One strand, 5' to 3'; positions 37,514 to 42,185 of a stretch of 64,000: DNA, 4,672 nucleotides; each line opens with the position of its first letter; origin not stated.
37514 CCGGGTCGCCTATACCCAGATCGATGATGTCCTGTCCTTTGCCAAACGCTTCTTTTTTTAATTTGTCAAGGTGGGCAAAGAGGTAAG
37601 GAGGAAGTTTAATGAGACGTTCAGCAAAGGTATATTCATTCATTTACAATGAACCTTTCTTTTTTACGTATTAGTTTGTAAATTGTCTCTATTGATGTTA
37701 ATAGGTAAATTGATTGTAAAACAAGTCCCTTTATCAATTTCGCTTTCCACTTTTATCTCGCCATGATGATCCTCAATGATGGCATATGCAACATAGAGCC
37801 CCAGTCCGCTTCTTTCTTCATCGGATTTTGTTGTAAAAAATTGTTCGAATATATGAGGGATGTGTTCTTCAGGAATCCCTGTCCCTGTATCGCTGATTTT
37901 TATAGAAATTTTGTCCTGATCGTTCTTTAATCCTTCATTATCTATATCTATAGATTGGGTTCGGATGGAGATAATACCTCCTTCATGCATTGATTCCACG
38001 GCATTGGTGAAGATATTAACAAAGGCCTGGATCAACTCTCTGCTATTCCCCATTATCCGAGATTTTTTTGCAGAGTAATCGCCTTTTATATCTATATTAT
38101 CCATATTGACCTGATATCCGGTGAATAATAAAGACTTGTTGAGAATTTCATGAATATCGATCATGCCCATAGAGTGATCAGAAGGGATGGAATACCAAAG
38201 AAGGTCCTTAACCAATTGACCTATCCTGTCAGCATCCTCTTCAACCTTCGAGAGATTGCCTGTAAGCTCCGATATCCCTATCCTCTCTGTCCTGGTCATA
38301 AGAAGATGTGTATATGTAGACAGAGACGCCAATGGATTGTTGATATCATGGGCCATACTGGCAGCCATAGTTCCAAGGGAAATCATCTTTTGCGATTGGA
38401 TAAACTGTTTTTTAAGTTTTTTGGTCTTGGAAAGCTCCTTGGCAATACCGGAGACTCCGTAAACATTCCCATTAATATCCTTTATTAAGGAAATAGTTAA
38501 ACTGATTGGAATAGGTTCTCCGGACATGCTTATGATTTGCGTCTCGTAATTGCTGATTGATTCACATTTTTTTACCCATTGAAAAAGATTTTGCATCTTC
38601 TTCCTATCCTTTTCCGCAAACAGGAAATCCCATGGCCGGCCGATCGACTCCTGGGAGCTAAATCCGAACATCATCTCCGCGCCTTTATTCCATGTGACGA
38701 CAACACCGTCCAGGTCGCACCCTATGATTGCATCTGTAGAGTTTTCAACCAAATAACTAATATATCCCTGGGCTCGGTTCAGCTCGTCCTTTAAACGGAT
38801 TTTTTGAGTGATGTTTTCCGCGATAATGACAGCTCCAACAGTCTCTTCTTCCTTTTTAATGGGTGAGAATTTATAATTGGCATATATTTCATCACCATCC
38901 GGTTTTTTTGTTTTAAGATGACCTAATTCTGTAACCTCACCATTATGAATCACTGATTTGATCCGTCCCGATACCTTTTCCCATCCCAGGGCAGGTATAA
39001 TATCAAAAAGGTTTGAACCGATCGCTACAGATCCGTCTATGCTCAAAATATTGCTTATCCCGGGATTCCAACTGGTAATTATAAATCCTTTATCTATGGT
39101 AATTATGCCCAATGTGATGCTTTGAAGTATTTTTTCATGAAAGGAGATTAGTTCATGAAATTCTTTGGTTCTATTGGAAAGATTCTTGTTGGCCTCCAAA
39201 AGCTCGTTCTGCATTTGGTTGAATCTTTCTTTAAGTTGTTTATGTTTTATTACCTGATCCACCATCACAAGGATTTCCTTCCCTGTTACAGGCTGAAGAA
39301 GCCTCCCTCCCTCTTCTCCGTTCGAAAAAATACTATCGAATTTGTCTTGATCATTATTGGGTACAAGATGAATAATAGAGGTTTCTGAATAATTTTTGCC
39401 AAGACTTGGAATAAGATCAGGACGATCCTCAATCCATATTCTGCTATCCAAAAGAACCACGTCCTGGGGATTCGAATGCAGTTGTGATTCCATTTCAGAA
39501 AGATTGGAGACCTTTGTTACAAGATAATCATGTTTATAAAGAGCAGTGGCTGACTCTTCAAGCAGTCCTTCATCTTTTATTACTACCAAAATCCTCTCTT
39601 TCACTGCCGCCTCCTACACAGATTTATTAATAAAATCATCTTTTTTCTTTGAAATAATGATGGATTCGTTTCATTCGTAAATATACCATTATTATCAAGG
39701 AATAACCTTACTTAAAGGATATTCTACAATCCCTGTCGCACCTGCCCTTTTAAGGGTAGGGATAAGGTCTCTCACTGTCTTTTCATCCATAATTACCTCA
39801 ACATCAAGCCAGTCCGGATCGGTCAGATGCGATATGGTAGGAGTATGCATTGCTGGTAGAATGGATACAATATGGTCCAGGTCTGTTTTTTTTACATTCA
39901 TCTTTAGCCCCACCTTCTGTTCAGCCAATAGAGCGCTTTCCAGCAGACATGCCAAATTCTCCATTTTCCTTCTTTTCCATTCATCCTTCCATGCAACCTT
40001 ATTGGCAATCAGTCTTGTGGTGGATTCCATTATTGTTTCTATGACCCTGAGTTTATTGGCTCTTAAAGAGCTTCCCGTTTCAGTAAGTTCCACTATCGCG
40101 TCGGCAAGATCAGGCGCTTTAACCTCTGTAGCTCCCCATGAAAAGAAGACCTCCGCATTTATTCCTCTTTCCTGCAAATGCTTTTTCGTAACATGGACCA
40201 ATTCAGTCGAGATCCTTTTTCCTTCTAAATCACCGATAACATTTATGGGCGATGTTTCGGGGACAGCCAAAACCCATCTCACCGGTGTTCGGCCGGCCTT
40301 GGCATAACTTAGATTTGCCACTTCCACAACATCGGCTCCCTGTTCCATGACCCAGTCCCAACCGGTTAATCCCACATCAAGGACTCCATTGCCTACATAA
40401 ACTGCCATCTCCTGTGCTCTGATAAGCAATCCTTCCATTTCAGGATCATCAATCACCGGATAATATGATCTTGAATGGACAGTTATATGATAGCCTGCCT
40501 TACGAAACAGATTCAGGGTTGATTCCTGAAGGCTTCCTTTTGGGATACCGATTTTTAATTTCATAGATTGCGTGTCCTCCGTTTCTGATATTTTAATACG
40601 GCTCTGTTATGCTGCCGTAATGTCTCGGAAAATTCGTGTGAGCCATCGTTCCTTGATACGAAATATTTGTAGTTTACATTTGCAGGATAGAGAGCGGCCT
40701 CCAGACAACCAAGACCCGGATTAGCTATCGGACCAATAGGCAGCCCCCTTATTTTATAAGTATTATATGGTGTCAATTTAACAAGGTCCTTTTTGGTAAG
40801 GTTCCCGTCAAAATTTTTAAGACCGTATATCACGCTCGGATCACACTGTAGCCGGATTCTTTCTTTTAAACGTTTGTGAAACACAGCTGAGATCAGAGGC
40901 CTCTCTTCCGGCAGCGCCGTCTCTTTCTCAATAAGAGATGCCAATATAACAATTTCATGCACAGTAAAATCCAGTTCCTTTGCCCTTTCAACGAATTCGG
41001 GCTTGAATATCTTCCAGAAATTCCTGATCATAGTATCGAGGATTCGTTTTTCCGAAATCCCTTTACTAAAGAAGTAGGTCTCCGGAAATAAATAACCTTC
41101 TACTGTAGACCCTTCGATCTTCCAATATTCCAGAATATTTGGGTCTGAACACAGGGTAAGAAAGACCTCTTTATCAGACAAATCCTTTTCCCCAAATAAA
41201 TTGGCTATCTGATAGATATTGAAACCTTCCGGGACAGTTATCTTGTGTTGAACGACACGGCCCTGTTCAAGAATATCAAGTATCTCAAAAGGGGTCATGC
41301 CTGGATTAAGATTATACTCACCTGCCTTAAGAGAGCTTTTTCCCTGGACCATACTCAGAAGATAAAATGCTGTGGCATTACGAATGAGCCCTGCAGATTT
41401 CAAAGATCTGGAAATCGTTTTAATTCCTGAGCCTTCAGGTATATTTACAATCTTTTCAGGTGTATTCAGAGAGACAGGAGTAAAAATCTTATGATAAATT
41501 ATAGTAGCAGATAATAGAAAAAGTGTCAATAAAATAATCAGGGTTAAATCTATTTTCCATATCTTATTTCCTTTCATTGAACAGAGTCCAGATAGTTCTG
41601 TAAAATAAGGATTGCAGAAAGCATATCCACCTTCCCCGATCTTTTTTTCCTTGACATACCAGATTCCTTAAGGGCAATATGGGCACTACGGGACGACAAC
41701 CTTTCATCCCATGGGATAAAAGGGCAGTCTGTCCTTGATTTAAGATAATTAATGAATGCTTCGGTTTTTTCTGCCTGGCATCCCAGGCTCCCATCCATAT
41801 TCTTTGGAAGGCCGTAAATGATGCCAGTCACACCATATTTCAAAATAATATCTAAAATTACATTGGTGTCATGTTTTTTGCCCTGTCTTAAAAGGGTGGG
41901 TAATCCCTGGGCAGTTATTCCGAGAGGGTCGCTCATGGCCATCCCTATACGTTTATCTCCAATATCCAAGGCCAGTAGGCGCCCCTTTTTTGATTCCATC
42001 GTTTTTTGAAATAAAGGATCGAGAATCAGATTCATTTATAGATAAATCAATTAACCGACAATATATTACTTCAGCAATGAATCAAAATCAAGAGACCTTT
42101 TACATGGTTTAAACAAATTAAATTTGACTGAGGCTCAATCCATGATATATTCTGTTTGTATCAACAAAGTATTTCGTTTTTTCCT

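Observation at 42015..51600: Cytochrome island of about 8.2 kb bracketed by two diverged copies of the ruvX-ahb junction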

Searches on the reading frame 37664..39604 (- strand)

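Call 4: search_protein_families(library=pfam, proteins=[window:37664-39604:-])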
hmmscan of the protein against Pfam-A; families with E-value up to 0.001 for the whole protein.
window:37664-39604:- (646 aa): 10 families
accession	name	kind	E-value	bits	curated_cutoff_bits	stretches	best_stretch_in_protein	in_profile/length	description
PF02518.31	HATPase_c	-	4e-25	88.9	26.4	1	520-635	2-109/111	Histidine kinase-, DNA gyrase B-, and HSP90-like ATPase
PF13426.13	PAS_9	-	1.1e-23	83.9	27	2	291-392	2-102/103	PAS domain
PF00989.32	PAS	-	3.9e-18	66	22.6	2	285-389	6-111/113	PAS fold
PF08448.16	PAS_4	-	2.8e-15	56.9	23.1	2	286-393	1-107/110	PAS fold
PF00512.31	HisKA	-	6.7e-11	42.5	26.9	1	410-469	2-58/66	His Kinase A (phospho-acceptor) domain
PF08447.18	PAS_3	-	5.5e-09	36.6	25.6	1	303-388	2-89/89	PAS fold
PF13188.13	PAS_8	-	1.3e-06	28.5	21.8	0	284-333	5-55/65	PAS domain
PF24820.1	Diguanyl_cycl_sensor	-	1.8e-05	25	28.1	1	285-375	1-97/109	Diguanylate cyclase-like sensor domain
PF13581.12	HATPase_c_2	-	0.00031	21.2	27.4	1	529-616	41-113/127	Histidine kinase-like ATPase domain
PF13596.12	PAS_10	-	0.00038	21.5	22.1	0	158-266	3-106/106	PAS domain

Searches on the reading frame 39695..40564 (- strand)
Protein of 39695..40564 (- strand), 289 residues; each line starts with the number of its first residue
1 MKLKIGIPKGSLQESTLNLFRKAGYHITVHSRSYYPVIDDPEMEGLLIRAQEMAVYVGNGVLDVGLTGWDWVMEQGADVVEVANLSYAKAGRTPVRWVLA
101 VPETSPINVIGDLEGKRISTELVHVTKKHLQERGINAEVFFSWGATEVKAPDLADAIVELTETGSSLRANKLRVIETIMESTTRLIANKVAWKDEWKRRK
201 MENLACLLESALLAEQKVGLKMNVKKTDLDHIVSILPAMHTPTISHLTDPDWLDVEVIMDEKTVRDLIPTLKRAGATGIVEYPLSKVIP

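Call 4: search_protein_families(library=pfam, proteins=[window:39695-40564:-])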
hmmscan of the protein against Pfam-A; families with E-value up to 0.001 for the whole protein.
window:39695-40564:- (289 aa): 2 families
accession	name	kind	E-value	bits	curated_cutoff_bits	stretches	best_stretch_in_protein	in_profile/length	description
PF01634.23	HisG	-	6.9e-45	153.3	25.5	1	49-208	1-156/158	ATP phosphoribosyltransferase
PF08029.16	HisG_C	-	1.3e-24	86.5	23.5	1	214-286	1-73/73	HisG, C-terminal domain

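Call 52: find_encoding_contigs(protein=window:39695-40564:-, flank=10000, max_places=8)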
Protein window:39695-40564:- (289 aa): 2 contigs read that carry it; 2 places shown.
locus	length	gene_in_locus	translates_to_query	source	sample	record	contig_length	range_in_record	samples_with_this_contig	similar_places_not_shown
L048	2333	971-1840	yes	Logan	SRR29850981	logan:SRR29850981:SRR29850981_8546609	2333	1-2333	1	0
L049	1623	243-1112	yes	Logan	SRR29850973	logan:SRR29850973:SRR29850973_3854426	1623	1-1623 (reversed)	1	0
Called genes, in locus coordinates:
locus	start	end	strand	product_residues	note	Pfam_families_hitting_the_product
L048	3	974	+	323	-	?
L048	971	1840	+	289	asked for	PF01634:HisG, PF08029:HisG_C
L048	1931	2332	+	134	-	?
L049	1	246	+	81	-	?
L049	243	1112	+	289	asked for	PF01634:HisG, PF08029:HisG_C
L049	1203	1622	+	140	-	?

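Call 56: list_cluster_members(proteins=[window:39695-40564:-, window:52111-53397:+, window:42932-46390:+, window:47197-50076:+, window:54324-55430:+])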
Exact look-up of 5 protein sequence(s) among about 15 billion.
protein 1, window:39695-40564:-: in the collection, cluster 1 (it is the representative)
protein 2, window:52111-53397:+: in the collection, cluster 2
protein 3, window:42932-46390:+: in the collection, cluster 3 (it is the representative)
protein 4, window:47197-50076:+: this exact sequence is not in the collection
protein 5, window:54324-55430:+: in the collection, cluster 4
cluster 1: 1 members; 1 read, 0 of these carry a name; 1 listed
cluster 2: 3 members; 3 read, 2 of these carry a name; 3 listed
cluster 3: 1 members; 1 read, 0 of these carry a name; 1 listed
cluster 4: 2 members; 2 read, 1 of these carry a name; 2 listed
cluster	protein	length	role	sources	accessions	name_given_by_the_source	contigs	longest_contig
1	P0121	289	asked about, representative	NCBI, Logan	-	-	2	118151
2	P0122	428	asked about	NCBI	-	-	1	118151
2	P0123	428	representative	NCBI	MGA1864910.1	MAG: glutamate-1-semialdehyde 2,1-aminomutase [bacterium]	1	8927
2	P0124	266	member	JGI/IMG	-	glutamate-1-semialdehyde 2,1-aminomutase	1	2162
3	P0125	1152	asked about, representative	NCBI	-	-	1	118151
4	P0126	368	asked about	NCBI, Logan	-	-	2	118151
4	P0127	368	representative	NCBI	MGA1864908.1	MAG: DegT/DnrJ/EryC1/StrS family aminotransferase [bacterium]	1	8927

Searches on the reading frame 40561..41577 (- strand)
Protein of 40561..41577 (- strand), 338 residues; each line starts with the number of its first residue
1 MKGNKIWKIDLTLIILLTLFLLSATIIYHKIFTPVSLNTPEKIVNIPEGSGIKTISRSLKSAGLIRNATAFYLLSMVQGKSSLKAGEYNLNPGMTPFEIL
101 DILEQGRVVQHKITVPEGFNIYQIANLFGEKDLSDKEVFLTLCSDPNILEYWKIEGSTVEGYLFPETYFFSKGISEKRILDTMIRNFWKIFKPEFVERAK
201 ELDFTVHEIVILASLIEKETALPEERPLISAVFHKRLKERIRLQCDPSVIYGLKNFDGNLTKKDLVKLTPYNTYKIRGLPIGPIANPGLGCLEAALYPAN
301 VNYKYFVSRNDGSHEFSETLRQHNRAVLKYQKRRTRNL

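Call 4: search_protein_families(library=pfam, proteins=[window:40561-41577:-])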
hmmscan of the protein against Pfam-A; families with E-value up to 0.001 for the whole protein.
window:40561-41577:- (338 aa): 1 family
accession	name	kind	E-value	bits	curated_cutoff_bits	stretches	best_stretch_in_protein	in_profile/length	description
PF02618.21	YceG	-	2e-89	300.2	32.4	1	44-327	1-273/275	YceG-like family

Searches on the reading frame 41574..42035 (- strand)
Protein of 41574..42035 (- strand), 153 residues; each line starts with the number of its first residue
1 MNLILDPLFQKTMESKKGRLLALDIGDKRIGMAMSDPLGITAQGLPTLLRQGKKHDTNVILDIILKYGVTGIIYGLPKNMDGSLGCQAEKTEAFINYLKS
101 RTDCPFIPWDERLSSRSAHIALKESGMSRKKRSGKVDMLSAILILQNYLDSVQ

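Call 4: search_protein_families(library=pfam, proteins=[window:41574-42035:-])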
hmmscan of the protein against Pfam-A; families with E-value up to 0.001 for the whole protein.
window:41574-42035:- (153 aa): 1 family
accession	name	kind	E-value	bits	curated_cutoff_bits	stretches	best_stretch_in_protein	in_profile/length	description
PF03652.20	RuvX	-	5.4e-39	134.1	29.2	1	19-151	2-134/134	Holliday junction resolvase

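Call 46: find_encoding_contigs(protein=window:41574-42035:-, flank=10000, max_places=8)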
Protein window:41574-42035:- (153 aa): no gene with exactly this product is on record in the collection.

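Call 50: find_encoding_contigs(protein=window:41574-41999:-, flank=10000, max_places=8)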
Protein window:41574-41999:- (141 aa): no gene with exactly this product is on record in the collection.
